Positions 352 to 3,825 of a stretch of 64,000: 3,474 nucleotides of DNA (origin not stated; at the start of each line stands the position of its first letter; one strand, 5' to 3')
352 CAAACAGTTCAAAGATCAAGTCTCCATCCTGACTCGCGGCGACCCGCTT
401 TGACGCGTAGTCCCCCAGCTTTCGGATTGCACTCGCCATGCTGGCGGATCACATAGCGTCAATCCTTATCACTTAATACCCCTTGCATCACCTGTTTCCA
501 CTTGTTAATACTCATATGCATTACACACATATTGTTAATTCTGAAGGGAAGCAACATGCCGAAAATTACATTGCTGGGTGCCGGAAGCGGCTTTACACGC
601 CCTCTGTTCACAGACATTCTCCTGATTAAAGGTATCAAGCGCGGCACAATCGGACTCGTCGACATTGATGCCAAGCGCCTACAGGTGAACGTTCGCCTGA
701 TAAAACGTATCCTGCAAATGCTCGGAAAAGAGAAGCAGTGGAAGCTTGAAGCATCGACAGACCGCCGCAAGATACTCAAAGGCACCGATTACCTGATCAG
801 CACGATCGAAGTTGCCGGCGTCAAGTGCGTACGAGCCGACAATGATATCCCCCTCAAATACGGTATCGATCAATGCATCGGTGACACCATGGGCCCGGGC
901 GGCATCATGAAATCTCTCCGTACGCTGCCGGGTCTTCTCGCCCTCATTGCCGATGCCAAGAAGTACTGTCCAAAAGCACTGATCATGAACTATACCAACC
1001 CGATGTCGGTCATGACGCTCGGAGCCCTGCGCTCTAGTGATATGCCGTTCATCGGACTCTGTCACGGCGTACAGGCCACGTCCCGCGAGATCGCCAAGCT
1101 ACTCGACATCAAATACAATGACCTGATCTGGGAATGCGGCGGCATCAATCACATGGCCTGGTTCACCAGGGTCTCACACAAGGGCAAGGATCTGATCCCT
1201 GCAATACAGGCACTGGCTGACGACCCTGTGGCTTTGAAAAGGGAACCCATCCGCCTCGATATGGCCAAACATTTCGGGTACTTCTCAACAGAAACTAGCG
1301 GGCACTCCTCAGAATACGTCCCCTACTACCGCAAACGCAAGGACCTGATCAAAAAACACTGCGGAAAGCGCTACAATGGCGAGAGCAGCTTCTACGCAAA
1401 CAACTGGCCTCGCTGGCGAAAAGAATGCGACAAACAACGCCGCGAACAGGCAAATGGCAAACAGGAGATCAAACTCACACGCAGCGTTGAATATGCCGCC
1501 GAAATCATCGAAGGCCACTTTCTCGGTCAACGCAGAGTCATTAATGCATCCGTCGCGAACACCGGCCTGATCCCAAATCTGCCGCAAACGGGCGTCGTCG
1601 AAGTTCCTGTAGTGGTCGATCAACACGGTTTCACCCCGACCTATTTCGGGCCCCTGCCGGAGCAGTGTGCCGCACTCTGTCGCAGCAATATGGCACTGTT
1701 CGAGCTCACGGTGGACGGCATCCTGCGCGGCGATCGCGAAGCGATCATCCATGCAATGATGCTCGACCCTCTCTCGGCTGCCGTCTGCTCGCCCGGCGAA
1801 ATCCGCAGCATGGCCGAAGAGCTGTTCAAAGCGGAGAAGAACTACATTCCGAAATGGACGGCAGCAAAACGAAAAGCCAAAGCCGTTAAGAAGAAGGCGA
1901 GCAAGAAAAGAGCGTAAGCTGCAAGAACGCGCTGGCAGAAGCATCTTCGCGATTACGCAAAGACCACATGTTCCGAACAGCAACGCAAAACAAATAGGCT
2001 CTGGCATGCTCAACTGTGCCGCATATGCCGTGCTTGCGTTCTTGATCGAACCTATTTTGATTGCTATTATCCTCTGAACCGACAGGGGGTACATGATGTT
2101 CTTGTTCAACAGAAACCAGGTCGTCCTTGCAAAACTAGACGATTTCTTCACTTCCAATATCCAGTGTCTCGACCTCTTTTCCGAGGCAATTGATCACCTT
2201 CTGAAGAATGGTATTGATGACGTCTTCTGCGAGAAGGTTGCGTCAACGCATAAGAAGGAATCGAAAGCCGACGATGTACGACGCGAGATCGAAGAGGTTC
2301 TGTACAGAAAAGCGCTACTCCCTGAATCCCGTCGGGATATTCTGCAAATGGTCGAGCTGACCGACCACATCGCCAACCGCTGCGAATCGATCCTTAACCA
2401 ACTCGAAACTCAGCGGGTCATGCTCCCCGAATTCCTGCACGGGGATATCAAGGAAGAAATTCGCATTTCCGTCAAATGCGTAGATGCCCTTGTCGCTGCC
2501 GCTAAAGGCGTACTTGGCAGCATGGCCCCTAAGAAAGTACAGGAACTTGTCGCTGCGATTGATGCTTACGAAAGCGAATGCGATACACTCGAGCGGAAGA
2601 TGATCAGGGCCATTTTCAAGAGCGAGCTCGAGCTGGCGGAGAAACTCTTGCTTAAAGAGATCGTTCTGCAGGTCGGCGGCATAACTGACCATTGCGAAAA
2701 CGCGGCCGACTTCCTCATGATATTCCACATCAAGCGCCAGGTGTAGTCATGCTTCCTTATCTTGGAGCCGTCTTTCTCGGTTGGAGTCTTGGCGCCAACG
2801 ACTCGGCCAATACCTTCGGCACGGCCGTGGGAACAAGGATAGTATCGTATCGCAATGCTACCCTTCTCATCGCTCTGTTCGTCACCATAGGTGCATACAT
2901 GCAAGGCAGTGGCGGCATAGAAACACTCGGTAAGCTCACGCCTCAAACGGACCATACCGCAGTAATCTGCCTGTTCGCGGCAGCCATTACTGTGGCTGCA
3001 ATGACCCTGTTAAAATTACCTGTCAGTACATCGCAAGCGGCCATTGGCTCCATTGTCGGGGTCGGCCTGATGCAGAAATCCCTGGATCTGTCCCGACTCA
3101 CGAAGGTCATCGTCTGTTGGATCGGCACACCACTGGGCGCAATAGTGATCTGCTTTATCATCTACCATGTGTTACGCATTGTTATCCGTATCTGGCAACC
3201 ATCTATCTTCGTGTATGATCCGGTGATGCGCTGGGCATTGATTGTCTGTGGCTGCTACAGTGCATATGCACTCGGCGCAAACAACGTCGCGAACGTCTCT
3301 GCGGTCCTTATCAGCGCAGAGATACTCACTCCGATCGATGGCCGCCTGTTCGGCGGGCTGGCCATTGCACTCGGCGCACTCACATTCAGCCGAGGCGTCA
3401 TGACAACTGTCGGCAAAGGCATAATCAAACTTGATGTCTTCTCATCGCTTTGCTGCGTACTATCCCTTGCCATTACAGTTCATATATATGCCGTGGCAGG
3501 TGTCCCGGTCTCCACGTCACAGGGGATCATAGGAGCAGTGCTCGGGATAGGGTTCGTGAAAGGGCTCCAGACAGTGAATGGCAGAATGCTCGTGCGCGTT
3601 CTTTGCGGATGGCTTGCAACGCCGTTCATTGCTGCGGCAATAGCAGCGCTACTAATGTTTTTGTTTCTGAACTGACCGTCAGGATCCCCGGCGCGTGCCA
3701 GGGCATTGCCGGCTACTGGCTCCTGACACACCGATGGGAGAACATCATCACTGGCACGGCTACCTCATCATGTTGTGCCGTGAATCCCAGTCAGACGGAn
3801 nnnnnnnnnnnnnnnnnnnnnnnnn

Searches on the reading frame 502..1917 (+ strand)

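Call 19: search_protein_families(library=pfam, proteins=[window:502-1917:+], max_evalue=0.001)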
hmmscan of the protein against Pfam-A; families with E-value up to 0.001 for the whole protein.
window:502-1917:+ (471 aa): 2 families
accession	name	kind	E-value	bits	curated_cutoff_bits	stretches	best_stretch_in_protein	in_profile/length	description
PF11975.13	Glyco_hydro_4C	-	4.9e-50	170.9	24.1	1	212-424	1-210/211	Family 4 glycosyl hydrolase C-terminal domain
PF02056.22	Glyco_hydro_4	-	1.2e-42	146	23.2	1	21-202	1-182/183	Family 4 glycosyl hydrolase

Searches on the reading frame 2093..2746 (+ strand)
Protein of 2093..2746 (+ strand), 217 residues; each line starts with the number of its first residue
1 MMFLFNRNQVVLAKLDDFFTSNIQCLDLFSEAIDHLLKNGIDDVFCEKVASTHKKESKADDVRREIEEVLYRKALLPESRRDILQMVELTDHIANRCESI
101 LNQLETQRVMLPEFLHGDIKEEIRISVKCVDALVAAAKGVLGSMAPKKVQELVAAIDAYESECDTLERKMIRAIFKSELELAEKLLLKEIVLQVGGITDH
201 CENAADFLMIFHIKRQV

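Call 19: search_protein_families(library=pfam, proteins=[window:2093-2746:+], max_evalue=0.001)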
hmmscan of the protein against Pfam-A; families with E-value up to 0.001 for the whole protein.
window:2093-2746:+ (217 aa): 1 family
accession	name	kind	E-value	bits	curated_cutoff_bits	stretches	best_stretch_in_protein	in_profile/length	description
PF01865.21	PhoU_div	-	8.2e-24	84.6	24.4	1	9-211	7-211/214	Protein of unknown function DUF47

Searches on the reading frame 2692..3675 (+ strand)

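Call 19: search_protein_families(library=pfam, proteins=[window:2692-3675:+], max_evalue=0.001)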
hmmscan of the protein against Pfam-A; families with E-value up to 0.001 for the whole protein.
window:2692-3675:+ (327 aa): 1 family
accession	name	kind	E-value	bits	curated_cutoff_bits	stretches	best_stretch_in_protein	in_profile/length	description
PF01384.25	PHO4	-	1.8e-53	182.2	33.7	1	34-318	2-350/350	Phosphate transporter family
